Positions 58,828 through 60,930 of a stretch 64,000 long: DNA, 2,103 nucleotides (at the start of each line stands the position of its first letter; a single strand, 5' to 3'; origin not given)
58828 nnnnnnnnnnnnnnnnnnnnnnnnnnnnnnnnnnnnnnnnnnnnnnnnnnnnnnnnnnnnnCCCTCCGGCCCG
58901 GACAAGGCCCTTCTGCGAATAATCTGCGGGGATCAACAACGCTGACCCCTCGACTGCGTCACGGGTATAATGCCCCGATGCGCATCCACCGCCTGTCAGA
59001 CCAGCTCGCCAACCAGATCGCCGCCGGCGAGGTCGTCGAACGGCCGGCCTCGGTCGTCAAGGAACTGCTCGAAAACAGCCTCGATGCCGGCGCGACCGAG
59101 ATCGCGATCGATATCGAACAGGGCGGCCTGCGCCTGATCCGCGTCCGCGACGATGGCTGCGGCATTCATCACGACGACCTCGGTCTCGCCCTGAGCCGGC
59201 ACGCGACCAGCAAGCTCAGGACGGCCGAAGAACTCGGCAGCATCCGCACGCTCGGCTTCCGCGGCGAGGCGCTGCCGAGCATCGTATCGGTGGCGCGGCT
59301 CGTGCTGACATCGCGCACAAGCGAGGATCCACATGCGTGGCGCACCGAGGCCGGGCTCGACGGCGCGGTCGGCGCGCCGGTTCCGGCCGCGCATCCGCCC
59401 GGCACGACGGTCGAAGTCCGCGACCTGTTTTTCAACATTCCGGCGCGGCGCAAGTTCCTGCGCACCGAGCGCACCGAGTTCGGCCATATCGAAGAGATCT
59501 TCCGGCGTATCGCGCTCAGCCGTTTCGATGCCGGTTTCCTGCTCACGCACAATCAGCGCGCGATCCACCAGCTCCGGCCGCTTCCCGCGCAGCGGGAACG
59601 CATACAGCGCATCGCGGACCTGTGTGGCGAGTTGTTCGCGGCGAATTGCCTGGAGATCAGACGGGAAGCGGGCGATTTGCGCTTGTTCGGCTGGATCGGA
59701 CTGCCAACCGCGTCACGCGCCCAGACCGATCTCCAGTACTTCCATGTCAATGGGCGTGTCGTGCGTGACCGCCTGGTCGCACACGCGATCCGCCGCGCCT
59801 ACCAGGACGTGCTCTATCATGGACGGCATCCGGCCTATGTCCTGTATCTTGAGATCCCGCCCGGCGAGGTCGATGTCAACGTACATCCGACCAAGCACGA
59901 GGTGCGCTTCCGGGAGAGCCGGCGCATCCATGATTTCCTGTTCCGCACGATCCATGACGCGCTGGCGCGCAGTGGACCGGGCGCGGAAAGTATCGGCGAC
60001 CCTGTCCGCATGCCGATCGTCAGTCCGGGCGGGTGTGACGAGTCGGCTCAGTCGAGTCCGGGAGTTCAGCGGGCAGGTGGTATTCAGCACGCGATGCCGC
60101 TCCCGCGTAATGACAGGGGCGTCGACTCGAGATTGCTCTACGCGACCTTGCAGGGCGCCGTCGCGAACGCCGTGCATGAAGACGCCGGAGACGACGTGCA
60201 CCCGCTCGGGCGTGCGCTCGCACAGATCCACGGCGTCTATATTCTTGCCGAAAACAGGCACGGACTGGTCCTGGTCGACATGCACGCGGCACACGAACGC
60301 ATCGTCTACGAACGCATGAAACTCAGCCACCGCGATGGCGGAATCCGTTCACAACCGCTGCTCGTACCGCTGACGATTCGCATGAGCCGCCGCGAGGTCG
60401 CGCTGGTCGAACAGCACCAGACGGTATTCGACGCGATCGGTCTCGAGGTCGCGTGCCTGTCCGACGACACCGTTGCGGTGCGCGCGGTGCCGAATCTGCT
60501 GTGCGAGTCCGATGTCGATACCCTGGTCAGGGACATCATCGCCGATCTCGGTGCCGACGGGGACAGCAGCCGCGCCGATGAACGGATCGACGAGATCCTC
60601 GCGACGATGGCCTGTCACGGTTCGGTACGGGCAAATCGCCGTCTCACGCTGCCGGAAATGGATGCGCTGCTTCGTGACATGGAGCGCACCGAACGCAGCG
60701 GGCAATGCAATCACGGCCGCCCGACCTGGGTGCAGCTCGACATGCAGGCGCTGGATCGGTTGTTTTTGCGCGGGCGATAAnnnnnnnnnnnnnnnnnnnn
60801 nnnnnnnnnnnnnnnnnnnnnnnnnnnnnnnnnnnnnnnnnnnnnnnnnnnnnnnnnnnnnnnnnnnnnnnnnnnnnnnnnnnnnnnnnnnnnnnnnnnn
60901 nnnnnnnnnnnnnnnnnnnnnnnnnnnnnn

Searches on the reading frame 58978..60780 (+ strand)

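Call 82: search_protein_families(library=pfam, proteins=[window:58978-60780:+], max_evalue=0.00001)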
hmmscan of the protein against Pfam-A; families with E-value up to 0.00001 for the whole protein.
window:58978-60780:+ (600 aa): 4 families
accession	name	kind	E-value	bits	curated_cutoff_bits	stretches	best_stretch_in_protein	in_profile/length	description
PF08676.16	MutL_C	-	3e-47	160.3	25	1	414-556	1-142/142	MutL C terminal dimerisation domain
PF01119.25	DNA_mis_repair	-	1e-39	135.3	26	1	212-329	1-118/119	DNA mismatch repair protein, C-terminal domain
PF13589.12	HATPase_c_3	-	2.1e-10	41.2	25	1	24-118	4-98/137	Histidine kinase-, DNA gyrase B-, and HSP90-like ATPase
PF02518.31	HATPase_c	-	3.1e-07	31.2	26.4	1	21-77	4-63/111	Histidine kinase-, DNA gyrase B-, and HSP90-like ATPase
